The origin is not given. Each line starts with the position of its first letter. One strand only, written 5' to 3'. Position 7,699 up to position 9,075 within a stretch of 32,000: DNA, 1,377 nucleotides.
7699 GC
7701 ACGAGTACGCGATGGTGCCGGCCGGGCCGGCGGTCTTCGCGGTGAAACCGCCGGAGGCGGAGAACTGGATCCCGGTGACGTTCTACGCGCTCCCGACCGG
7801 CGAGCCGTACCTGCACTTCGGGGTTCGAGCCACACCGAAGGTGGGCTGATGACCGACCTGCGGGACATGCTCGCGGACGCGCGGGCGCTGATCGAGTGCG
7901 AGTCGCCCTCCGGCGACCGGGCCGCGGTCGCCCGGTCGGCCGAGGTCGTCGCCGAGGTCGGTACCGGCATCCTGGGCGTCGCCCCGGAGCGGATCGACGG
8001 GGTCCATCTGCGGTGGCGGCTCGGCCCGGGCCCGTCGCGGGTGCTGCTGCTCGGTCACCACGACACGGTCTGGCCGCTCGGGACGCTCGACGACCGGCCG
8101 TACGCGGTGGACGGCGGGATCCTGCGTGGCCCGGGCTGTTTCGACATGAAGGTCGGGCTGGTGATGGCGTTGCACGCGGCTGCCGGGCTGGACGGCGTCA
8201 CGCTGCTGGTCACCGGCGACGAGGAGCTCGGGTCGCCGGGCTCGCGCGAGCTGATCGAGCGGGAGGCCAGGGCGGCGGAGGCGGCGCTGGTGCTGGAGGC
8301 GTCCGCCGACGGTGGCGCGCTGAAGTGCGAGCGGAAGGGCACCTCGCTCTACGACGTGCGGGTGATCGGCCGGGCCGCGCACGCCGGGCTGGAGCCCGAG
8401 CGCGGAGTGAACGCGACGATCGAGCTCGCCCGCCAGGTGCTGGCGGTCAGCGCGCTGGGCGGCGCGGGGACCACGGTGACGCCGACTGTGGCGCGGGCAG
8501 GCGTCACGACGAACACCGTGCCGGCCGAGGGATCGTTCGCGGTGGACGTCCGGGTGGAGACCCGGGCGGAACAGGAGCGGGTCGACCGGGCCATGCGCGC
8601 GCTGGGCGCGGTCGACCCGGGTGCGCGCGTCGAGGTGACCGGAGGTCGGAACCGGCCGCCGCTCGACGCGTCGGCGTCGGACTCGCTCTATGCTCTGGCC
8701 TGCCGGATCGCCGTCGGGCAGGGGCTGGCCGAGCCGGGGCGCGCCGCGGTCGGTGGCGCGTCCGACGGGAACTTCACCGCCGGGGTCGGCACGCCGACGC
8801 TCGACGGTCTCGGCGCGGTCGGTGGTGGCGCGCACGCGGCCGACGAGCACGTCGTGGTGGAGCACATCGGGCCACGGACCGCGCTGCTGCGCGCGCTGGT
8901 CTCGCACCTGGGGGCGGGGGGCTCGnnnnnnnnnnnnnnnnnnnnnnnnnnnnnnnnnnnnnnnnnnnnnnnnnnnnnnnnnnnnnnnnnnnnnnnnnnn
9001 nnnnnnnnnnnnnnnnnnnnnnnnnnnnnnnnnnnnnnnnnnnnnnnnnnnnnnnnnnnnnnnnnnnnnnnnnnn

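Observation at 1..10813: Eight (possibly nine) translationally coupled genes link a peptide ABC importer to an S9-S12 peptidase, an M20 hydrolase, a GNAT and an N-succinylamino-acid racemase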

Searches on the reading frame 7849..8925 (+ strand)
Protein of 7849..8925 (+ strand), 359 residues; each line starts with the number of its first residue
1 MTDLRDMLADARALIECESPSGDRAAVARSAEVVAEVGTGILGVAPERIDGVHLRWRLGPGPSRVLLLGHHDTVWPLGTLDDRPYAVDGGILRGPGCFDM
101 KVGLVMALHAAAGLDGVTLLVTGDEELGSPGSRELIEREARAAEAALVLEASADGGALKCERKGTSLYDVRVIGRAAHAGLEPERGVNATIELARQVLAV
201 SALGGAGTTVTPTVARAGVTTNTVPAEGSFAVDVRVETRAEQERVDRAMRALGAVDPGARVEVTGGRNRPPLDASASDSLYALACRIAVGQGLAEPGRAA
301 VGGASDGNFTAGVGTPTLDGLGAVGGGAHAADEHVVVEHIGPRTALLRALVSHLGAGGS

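Call 5: search_protein_families(library=pfam, proteins=[window:7849-8925:+])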
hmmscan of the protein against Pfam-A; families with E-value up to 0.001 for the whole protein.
window:7849-8925:+ (359 aa): 2 families
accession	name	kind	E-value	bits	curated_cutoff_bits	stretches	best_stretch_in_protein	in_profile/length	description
PF01546.33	Peptidase_M20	-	4.7e-22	79.3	24.6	1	66-352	1-205/206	Peptidase family M20/M25/M40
PF07687.19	M20_dimer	-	9e-14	51.8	21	1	161-251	2-97/107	Peptidase dimerisation domain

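Call 6: search_protein_families(library=ncbifam, proteins=[window:7849-8925:+])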
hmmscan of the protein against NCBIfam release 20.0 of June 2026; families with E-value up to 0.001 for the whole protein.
window:7849-8925:+ (359 aa): 33 families (the best 25 are shown)
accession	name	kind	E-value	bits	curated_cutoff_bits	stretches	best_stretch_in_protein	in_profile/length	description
NF004788.0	PRK06133.1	subfamily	3.1e-62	210.9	349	1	7-355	46-414/417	glutamate carboxypeptidase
NF005678.0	PRK07473.1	equivalog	1.1e-56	192.5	386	1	3-354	9-375/376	M20/M25/M40 family metallo-hydrolase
NF005602.0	PRK07338.1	equivalog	1.3e-53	182.1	357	1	61-356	93-401/409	hydrolase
TIGR01900.1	dapE-gram_pos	equivalog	2.1e-17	63.1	304.2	1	8-348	6-347/351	succinyl-diaminopimelate desuccinylase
NF006399.0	PRK08651.1-2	equivalog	1.5e-16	60.4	381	2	63-198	67-211/405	succinyl-diaminopimelate desuccinylase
TIGR01892.1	AcOrn-deacetyl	equivalog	3.5e-15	55.9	297.7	1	62-351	59-365/365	acetylornithine deacetylase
NF009557.0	PRK13009.1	equivalog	8.8e-15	54.7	284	1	7-352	5-372/377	succinyl-diaminopimelate desuccinylase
TIGR01910.1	DapE-ArgE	subfamily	1.1e-14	54.5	217.6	1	66-340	68-367/373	ArgE/DapE family deacylase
NF005710.0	PRK07522.1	subfamily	1.2e-14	54.3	412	1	64-354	71-388/391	acetylornithine deacetylase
NF006400.0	PRK08651.1-3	equivalog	4.5e-12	45.4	374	1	59-348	80-400/410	succinyl-diaminopimelate desuccinylase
NF006365.0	PRK08588.1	subfamily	1.2e-11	44.5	289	1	87-335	93-361/383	succinyl-diaminopimelate desuccinylase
NF003474.0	PRK05111.1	equivalog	2.3e-11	43.2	460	1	54-198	64-213/383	acetylornithine deacetylase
TIGR01883.1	PepT-like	hypoth_equivalog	9.8e-11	41.2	274.25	1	118-345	126-354/361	peptidase T-like protein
TIGR01902.1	dapE-lys-deAc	subfamily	8e-10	38.5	163.1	1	15-250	7-239/340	N-acetyl-ornithine/N-acetyl-lysine deacetylase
NF006596.0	PRK09133.1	subfamily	1.4e-09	37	349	1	203-355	315-471/474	hypothetical protein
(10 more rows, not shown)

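Call 29: search_solved_structures(query=window:7849-8925:+, max_evalue=1e-8)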
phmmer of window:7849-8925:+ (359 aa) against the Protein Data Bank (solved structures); distinct sequences matched with E-value up to 1e-8: 5.
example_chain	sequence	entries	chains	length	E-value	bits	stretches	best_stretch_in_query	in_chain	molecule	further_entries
7m6u_A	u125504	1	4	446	6.3e-31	111.1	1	59-357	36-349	Carboxypeptidase G2 circular permuation pro-domain fusion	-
1cg2_A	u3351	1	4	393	6.4e-31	111.1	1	54-357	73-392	CARBOXYPEPTIDASE G2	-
6xj5_A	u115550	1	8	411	1.1e-30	110.3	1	54-357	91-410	Carboxypeptidase G2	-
3gb0_A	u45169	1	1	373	2.4e-10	43.5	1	116-353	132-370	Peptidase T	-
3rza_A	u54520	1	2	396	3e-09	39.8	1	65-337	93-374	tripeptidase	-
